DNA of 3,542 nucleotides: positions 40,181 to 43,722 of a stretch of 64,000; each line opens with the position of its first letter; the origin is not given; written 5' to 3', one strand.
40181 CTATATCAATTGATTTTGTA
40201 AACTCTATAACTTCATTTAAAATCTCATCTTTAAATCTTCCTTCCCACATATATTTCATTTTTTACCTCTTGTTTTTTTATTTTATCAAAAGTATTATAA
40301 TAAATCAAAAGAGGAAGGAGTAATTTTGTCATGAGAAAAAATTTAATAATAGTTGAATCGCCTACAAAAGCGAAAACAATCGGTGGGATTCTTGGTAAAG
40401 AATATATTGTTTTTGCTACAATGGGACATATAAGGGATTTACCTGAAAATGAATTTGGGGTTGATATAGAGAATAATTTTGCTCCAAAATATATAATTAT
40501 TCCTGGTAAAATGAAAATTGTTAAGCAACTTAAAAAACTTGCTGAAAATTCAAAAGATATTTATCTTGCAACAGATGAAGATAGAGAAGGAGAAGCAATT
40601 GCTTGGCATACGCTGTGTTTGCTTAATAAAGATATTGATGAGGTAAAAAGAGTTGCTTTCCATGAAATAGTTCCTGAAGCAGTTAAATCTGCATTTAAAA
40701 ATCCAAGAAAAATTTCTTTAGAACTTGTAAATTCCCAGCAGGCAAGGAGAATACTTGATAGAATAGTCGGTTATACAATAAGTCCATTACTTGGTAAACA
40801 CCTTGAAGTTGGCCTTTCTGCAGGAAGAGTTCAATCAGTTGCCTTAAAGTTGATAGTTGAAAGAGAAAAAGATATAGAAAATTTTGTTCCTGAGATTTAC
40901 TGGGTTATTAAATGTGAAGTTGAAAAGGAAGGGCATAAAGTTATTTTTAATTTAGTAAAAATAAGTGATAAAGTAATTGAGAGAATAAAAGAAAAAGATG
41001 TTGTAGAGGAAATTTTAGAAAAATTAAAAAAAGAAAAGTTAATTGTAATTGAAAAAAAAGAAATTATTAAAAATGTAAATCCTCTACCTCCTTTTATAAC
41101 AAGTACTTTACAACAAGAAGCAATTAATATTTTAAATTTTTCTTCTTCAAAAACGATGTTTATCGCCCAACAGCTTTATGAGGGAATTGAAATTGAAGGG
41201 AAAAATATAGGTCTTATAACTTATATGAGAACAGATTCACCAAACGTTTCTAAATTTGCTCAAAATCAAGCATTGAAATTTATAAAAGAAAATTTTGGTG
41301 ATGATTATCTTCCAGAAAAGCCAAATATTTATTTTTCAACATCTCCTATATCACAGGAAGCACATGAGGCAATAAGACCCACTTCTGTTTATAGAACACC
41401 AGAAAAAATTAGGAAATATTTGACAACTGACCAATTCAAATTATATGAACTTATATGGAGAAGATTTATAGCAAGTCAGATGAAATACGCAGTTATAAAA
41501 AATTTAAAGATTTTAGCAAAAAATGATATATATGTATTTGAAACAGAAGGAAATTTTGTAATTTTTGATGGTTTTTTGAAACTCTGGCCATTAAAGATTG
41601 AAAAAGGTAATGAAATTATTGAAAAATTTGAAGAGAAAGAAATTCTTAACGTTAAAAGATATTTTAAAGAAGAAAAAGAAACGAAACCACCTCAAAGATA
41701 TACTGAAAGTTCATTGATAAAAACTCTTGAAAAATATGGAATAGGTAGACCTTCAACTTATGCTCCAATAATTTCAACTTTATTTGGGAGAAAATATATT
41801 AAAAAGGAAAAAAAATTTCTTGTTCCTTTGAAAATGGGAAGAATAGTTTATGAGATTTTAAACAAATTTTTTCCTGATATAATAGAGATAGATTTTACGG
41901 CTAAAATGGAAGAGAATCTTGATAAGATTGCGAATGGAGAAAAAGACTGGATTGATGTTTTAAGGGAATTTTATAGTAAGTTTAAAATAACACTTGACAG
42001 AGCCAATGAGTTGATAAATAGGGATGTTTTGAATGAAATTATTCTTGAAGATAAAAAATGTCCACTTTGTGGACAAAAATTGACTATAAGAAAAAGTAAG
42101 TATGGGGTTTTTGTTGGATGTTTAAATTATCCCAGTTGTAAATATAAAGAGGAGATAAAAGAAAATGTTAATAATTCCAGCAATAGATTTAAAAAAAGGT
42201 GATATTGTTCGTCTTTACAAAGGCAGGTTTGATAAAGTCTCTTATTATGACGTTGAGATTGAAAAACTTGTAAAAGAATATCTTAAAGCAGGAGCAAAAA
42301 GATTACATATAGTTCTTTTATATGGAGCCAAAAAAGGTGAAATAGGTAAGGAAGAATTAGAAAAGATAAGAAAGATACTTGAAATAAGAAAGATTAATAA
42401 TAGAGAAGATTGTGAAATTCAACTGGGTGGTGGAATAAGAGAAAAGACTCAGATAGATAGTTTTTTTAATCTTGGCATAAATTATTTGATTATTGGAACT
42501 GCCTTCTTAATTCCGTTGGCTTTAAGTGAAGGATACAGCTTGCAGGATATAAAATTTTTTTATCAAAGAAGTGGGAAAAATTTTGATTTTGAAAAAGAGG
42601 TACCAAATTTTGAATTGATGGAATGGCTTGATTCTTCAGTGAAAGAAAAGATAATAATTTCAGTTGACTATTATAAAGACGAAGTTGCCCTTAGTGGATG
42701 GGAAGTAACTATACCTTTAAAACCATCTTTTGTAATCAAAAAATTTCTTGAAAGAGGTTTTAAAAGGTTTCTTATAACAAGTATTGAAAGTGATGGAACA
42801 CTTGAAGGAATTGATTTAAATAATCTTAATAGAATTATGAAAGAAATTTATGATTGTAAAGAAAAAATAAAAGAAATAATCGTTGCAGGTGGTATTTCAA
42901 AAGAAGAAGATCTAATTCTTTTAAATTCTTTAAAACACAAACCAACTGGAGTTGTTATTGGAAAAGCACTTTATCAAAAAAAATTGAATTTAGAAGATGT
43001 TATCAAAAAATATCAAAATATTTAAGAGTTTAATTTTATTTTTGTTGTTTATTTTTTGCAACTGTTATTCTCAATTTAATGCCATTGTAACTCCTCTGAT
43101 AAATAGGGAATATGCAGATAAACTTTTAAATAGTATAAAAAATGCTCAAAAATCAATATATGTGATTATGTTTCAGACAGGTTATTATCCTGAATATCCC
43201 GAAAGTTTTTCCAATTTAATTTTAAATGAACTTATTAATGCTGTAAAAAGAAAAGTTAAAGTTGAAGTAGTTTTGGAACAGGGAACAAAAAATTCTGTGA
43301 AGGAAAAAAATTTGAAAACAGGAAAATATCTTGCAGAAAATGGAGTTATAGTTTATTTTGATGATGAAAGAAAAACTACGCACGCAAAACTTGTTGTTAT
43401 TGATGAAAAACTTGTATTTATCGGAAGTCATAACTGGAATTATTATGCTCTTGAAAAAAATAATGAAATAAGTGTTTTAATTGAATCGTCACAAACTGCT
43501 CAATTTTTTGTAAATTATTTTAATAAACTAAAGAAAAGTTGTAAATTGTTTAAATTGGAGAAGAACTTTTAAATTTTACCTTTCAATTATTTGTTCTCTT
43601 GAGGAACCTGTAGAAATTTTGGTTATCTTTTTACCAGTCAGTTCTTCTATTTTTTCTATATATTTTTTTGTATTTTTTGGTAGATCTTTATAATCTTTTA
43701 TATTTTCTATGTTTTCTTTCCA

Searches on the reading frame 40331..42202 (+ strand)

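Call 10: search_protein_families(library=pfam, max_evalue=0.0001, proteins=[window:40331-42202:+])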
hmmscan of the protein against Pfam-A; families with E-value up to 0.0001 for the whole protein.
window:40331-42202:+ (623 aa): 3 families
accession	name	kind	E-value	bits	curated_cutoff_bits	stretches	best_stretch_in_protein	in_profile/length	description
PF01131.25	Topoisom_bac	-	8.3e-122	407.6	35.1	1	130-544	4-410/411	DNA topoisomerase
PF01751.28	Toprim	-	6.7e-22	77.9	23.1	1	5-113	2-96/96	Toprim domain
PF01396.24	Zn_ribbon_Top1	-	1.2e-13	51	32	1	575-612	2-39/39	Topoisomerase DNA binding C4 zinc finger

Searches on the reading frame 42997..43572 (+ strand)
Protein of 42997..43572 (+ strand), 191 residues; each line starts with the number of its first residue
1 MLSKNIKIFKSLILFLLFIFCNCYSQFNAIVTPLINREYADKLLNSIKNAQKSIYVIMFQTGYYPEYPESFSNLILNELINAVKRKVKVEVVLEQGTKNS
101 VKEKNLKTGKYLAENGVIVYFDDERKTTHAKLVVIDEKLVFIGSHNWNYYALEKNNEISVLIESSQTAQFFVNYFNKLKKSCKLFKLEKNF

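Call 53: search_protein_families(library=pfam, max_evalue=0.00001, proteins=[window:42997-43572:+])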
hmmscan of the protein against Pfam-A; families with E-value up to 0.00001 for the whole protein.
window:42997-43572:+ (191 aa): 3 families
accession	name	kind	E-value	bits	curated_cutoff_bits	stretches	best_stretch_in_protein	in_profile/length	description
PF13091.12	PLDc_2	-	1.1e-24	87.1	27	1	43-178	1-131/132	PLD-like domain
PF17941.7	PP_kinase_C_1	-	6.1e-07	29.6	25.7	1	43-179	23-162/167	Polyphosphate kinase C-terminal domain 1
PF00614.28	PLDc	-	8.2e-06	26.1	21.9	0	129-149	6-26/28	Phospholipase D Active site motif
